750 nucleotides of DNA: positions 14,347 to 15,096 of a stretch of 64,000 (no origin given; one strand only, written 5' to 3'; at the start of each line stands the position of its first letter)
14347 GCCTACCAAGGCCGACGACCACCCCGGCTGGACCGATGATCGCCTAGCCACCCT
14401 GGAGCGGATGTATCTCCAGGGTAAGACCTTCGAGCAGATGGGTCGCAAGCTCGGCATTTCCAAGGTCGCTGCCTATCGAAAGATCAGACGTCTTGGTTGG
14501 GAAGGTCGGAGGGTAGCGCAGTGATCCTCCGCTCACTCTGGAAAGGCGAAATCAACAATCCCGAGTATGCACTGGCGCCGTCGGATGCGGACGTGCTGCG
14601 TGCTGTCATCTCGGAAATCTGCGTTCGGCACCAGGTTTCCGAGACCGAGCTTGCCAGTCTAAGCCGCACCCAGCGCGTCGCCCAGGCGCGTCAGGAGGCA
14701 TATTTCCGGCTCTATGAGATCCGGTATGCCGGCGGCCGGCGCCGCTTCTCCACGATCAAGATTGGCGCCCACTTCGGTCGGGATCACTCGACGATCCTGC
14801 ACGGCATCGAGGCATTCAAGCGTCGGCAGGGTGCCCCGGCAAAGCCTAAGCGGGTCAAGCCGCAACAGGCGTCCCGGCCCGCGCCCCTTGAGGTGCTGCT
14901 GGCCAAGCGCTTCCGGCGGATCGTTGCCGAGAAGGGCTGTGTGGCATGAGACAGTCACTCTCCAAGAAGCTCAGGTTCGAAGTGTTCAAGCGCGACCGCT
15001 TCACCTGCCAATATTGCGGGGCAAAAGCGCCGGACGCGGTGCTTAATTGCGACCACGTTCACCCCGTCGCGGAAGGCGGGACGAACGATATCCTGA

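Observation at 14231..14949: Phage copies of host cell-cycle regulator domains: a GcrA-like and a DnaA domain-IV-like protein in the replication module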

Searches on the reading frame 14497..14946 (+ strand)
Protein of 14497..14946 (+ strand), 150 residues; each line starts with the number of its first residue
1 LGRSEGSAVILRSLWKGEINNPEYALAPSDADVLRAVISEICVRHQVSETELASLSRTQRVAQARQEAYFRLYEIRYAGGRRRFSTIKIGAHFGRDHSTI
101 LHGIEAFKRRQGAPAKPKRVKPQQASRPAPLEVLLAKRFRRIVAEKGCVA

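Call 5: search_protein_families(library=pfam, proteins=[window:14497-14946:+], max_evalue=1)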
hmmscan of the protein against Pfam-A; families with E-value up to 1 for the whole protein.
window:14497-14946:+ (150 aa): 2 families
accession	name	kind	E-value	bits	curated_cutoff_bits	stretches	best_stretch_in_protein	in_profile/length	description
PF08299.17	Bac_DnaA_C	-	1.2e-10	41.7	31.5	1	36-105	3-67/69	Bacterial dnaA protein helix-turn-helix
PF15435.11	UNC119_bdg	-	0.5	10.4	27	1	53-84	94-124/198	UNC119-binding protein C5orf30 homologue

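Call 6: search_protein_families(library=phrogs, proteins=[window:14497-14946:+], max_evalue=0.01)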
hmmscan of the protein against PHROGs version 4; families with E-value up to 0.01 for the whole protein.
window:14497-14946:+ (150 aa): 0 families

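Call 7: search_protein_families(library=ncbifam, proteins=[window:14497-14946:+], max_evalue=1)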
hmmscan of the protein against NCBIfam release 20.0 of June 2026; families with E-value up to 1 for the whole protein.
window:14497-14946:+ (150 aa): 3 families
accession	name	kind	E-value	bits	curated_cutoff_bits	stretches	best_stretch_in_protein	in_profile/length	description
TIGR00362.1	DnaA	equivalog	4.3e-08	32.6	343.9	1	34-109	348-418/437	chromosomal replication initiator protein DnaA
NF001154.0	PRK00149.3-3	equivalog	7.3e-05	21.9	410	1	36-109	370-438/462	chromosomal replication initiator protein DnaA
NF009087.0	PRK12422.1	equivalog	0.0022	17.2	657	1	40-109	360-423/455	chromosomal replication initiator protein DnaA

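Call 11: find_homologous_proteins(query=window:14497-14946:+)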
Query window:14497-14946:+ (150 aa): 1 proteins with E <= 0.001 among 90 candidates.
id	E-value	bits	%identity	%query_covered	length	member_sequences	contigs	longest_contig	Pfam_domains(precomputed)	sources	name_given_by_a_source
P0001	3.2e-86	304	100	95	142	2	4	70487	PF08299.18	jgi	-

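Call 12: search_dna_similar(query=window:14497-14946:+, collection=phages, mode=protein, max_rows=30, max_evalue=0.001)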
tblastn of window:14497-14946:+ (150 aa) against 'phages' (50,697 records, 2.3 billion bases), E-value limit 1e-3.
Records with a match: 14; places in all: 14; records where one place covers at least 80% of the query: 0.
Best place of each record, by identity: <60% 14.
By first word of the organism name: Pelagibacter 11; Synechococcus 2; Caudoviricetes 1.
By host as written in the record: Candidatus Pelagibacter ubique HTCC1062 9; - 1; Candidatus Pelagibacter sp. FZCC0015 1; Synechococcus sp. 1; Synechococcus sp. PCC 7002 1; Candidatus Pelagibacter sp. HTCC1062 1.
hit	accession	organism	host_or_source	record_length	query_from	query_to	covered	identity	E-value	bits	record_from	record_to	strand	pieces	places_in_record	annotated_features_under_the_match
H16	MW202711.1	Caudoviricetes sp.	Manatee Spring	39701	34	113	53%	38.8%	2e-6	52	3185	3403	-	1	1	dnaA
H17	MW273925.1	Pelagibacter phage HTVC203P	Candidatus Pelagibacter sp. FZCC0015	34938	28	127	67%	31.0%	1e-5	49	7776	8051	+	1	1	DNA replication initiation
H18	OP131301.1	Pelagibacter phage Skadi-4 EXVC104P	Candidatus Pelagibacter ubique HTCC1062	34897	28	111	56%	35.7%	4e-7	54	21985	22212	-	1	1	chromosomal replication initiation protein DnaA-like protein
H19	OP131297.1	Pelagibacter phage Skadi-3 EXVC103P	Candidatus Pelagibacter ubique HTCC1062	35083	28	111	56%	35.7%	4e-7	54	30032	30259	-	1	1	chromosomal replication initiation protein DnaA-like protein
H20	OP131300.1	Pelagibacter phage Skadi-7 EXVC107P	Candidatus Pelagibacter ubique HTCC1062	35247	28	111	56%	35.7%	4e-7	54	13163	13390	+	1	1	chromosomal replication initiation protein DnaA-like protein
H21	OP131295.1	Pelagibacter phage Skadi-10 EXVC110P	Candidatus Pelagibacter ubique HTCC1062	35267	28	111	56%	35.7%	4e-7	54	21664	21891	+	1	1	chromosomal replication initiation protein DnaA-like protein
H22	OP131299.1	Pelagibacter phage Skadi-2 EXVC102P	Candidatus Pelagibacter ubique HTCC1062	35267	28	111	56%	35.7%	4e-7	54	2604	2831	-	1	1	chromosomal replication initiation protein DnaA-like protein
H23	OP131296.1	Pelagibacter phage Skadi-8 EXVC108P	Candidatus Pelagibacter ubique HTCC1062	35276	28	111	56%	35.7%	4e-7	54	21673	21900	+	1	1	chromosomal replication initiation protein DnaA-like protein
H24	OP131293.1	Pelagibacter phage Skadi-5 EXVC105P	Candidatus Pelagibacter ubique HTCC1062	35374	28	111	56%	35.7%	4e-7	54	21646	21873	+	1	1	chromosomal replication initiation protein DnaA-like protein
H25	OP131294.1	Pelagibacter phage Skadi-6 EXVC106P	Candidatus Pelagibacter ubique HTCC1062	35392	28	111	56%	35.7%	4e-7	54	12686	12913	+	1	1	chromosomal replication initiation protein DnaA-like protein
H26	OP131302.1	Pelagibacter phage Skadi-1 EXVC101P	Candidatus Pelagibacter ubique HTCC1062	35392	28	111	56%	35.7%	4e-7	54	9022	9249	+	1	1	chromosomal replication initiation protein DnaA-like protein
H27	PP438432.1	Synechococcus phage Ssp-JY42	Synechococcus sp.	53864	37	104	45%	43.5%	2e-8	57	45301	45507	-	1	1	chromosomal replication initiator DnaA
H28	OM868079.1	Synechococcus phage Yong-M4-211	Synechococcus sp. PCC 7002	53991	37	104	45%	43.5%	2e-8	57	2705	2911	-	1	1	hypothetical protein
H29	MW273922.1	Pelagibacter phage HTVC034P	Candidatus Pelagibacter sp. HTCC1062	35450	33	116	56%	32.6%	2e-4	46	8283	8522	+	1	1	DNA replication initiation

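Call 14: find_encoding_contigs(protein=P0001, flank=10000, max_places=6)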
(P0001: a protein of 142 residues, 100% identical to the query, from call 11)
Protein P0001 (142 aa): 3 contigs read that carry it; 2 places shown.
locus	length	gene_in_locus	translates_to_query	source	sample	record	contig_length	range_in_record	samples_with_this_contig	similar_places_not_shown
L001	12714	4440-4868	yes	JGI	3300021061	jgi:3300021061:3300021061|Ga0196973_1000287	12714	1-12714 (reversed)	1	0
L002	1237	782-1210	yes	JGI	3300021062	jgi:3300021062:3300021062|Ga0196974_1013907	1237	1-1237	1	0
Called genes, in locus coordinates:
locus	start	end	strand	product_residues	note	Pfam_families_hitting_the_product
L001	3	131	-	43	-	?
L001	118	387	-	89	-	-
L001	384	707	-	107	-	-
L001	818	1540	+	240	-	-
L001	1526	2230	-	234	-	PF00717:Peptidase_S24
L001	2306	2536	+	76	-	-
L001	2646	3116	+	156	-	-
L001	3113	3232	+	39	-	-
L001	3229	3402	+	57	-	-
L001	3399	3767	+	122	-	PF08774:VRR_NUC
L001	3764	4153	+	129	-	-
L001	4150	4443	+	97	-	-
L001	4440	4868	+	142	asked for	PF08299:Bac_DnaA_C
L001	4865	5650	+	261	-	PF01844:HNH, PF14279:HNH_5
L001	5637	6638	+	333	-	-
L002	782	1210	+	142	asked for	PF08299:Bac_DnaA_C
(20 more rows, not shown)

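Call 21: search_protein_representatives(protein=P0001)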
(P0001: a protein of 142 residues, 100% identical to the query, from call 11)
Query: 142 residues. Proteins with E-value up to 0.001 (for the whole library): 1066; up to 1e-10: 14; up to 1e-30: 1. The best 150 are listed.
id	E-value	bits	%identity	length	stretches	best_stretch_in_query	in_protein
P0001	7.3e-87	304.4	100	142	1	1-142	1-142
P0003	2.6e-18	82.7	38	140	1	4-141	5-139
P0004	1.8e-15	73.5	41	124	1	1-104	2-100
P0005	2.2e-14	69.9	35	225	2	20-105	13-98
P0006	5.4e-13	65.5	38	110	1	5-102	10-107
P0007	1.4e-12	64.1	44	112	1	19-104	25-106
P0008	9.5e-12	61.4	46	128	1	27-97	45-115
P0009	2.0e-11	60.4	34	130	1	25-111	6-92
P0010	4.3e-11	59.3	46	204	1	23-107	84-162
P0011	4.6e-11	59.2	40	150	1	26-122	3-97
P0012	5.8e-11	58.9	42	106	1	4-103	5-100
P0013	6.5e-11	58.8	39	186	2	26-103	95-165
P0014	7.2e-11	58.6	41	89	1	24-103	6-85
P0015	8.4e-11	58.4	46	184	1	23-109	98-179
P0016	1.1e-10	58.0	44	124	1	27-103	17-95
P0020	2.2e-10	57.1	37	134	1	2-106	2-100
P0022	2.7e-10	56.7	36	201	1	20-104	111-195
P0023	3.3e-10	56.5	43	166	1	25-103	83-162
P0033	1.2e-09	54.7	40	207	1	19-103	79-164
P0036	1.2e-09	54.6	44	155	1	26-103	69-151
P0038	1.5e-09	54.3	47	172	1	27-109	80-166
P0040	2.1e-09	53.9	40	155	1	17-105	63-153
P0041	2.1e-09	53.8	34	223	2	19-103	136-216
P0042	2.4e-09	53.7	42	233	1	25-121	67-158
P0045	2.7e-09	53.5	38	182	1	11-97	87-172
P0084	2.4e-08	50.4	37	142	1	3-109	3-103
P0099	4.1e-08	49.7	45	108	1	3-103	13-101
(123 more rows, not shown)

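Call 27: search_protein_families(library=pfam, proteins=[P0010, P0023, P0022, P0015, P0033, P0036, P0038, P0040, P0045, P0042], max_evalue=1)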
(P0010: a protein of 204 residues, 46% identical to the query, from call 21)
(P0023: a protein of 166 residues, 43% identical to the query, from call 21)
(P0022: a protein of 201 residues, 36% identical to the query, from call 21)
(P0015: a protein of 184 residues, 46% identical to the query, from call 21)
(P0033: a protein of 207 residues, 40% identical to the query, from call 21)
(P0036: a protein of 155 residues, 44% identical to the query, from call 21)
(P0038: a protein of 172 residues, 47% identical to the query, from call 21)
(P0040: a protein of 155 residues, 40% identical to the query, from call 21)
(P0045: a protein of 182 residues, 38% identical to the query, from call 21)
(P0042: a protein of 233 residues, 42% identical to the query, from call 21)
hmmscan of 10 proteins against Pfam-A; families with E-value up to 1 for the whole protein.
P0010 (204 aa): 5 families
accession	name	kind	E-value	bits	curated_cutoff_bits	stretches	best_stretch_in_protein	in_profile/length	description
PF08299.17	Bac_DnaA_C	-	1.5e-16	60.6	31.5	1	89-152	3-67/69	Bacterial dnaA protein helix-turn-helix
PF13384.12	HTH_23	-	2.3e-06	27.7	24.6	1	27-54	9-35/50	Homeodomain-like domain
PF13936.12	HTH_38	-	0.00094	19.3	27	0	34-53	18-37/44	Helix-turn-helix domain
PF18305.6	DNA_pol_A_exoN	-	0.0092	16.7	23.5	1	75-122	10-57/87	3' to 5' exonuclease C-terminal domain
PF06056.18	Terminase_5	-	0.024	15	20.3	0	39-54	16-31/58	Putative ATPase subunit of terminase (gpP-like)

P0023 (166 aa): 2 families
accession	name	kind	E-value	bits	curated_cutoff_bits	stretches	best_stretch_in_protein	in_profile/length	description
PF08299.17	Bac_DnaA_C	-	5.3e-11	42.8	31.5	1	86-156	3-67/69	Bacterial dnaA protein helix-turn-helix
PF04625.18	DEC-1_N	-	0.18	11.2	29.2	1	29-111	96-172/403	DEC-1 protein, N-terminal region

P0022 (201 aa): 3 families
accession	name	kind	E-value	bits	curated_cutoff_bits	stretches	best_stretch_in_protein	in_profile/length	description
PF08299.17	Bac_DnaA_C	-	3e-10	40.4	31.5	1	119-188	3-67/69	Bacterial dnaA protein helix-turn-helix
PF13936.12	HTH_38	-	0.0012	19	27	1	167-184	21-38/44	Helix-turn-helix domain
PF13384.12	HTH_23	-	0.72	10.2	24.6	0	151-190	4-41/50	Homeodomain-like domain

P0015 (184 aa): 2 families
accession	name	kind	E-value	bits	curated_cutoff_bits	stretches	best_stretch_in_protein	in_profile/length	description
PF08299.17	Bac_DnaA_C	-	1.2e-19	70.5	31.5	1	102-167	2-67/69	Bacterial dnaA protein helix-turn-helix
PF13384.12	HTH_23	-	0.055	13.7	24.6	0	131-155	6-28/50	Homeodomain-like domain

P0033 (207 aa): 2 families
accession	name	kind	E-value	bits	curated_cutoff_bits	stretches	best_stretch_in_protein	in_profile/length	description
PF08299.17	Bac_DnaA_C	-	3e-12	46.8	31.5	1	87-158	2-67/69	Bacterial dnaA protein helix-turn-helix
PF13936.12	HTH_38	-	0.083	13.1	27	0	13-43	3-33/44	Helix-turn-helix domain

P0036 (155 aa): 1 family
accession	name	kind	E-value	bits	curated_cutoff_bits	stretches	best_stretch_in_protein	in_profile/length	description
PF08299.17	Bac_DnaA_C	-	2.9e-10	40.5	31.5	1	72-145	4-67/69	Bacterial dnaA protein helix-turn-helix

P0038 (172 aa): 3 families
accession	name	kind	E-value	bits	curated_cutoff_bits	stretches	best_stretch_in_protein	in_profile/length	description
PF08299.17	Bac_DnaA_C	-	3.3e-06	27.5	31.5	1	82-154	4-67/69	Bacterial dnaA protein helix-turn-helix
PF07837.17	FTCD_N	-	0.055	13.7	27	1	81-137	107-164/176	Formiminotransferase domain, N-terminal subdomain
PF09869.16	KH_DUF2096_C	-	0.07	13.3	24.6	1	70-92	4-27/59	DUF2096 C-terminal KH-like domain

P0040 (155 aa): 2 families
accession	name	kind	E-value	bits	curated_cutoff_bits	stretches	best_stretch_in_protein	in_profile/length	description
PF08299.17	Bac_DnaA_C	-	3.9e-15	56.1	31.5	1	76-146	3-68/69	Bacterial dnaA protein helix-turn-helix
PF03782.22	AMOP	-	0.1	13.2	25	1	79-133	50-104/143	AMOP domain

P0045 (182 aa): 1 family
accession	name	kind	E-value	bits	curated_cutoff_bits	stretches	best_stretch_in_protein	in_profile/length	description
PF08299.17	Bac_DnaA_C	-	4.4e-08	33.5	31.5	1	107-172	7-67/69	Bacterial dnaA protein helix-turn-helix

P0042 (233 aa): 1 family
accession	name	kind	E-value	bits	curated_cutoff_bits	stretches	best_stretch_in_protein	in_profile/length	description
PF08299.17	Bac_DnaA_C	-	4.3e-17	62.3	31.5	1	70-133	3-66/69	Bacterial dnaA protein helix-turn-helix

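Call 45: search_solved_structures(query=P0001, max_evalue=0.01, show_alignments=4)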
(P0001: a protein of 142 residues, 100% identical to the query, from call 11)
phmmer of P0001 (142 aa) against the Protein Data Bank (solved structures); distinct sequences matched with E-value up to 0.01: 0.

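Call 48: search_solved_structures(query=A2, max_evalue=0.1, show_alignments=5)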
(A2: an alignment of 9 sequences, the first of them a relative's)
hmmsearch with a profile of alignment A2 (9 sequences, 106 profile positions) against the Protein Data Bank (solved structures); distinct sequences matched with E-value up to 0.1: 5.
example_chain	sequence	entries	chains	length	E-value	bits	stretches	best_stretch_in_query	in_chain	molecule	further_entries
1j1v_A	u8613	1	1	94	1e-12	51.2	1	22-97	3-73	Chromosomal replication initiator protein dnaA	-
3pvp_A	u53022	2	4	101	1.4e-12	50.8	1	23-102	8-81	Chromosomal replication initiator protein dnaA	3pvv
2hcb_A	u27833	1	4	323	1.6e-11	47.4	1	17-101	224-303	Chromosomal replication initiator protein dnaA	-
1l8q_A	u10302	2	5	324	1.6e-11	47.4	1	17-101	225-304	Chromosomal replication initiator protein dnaA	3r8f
8btg_A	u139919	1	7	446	7.5e-10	42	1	18-96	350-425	Chromosomal replication initiator protein DnaA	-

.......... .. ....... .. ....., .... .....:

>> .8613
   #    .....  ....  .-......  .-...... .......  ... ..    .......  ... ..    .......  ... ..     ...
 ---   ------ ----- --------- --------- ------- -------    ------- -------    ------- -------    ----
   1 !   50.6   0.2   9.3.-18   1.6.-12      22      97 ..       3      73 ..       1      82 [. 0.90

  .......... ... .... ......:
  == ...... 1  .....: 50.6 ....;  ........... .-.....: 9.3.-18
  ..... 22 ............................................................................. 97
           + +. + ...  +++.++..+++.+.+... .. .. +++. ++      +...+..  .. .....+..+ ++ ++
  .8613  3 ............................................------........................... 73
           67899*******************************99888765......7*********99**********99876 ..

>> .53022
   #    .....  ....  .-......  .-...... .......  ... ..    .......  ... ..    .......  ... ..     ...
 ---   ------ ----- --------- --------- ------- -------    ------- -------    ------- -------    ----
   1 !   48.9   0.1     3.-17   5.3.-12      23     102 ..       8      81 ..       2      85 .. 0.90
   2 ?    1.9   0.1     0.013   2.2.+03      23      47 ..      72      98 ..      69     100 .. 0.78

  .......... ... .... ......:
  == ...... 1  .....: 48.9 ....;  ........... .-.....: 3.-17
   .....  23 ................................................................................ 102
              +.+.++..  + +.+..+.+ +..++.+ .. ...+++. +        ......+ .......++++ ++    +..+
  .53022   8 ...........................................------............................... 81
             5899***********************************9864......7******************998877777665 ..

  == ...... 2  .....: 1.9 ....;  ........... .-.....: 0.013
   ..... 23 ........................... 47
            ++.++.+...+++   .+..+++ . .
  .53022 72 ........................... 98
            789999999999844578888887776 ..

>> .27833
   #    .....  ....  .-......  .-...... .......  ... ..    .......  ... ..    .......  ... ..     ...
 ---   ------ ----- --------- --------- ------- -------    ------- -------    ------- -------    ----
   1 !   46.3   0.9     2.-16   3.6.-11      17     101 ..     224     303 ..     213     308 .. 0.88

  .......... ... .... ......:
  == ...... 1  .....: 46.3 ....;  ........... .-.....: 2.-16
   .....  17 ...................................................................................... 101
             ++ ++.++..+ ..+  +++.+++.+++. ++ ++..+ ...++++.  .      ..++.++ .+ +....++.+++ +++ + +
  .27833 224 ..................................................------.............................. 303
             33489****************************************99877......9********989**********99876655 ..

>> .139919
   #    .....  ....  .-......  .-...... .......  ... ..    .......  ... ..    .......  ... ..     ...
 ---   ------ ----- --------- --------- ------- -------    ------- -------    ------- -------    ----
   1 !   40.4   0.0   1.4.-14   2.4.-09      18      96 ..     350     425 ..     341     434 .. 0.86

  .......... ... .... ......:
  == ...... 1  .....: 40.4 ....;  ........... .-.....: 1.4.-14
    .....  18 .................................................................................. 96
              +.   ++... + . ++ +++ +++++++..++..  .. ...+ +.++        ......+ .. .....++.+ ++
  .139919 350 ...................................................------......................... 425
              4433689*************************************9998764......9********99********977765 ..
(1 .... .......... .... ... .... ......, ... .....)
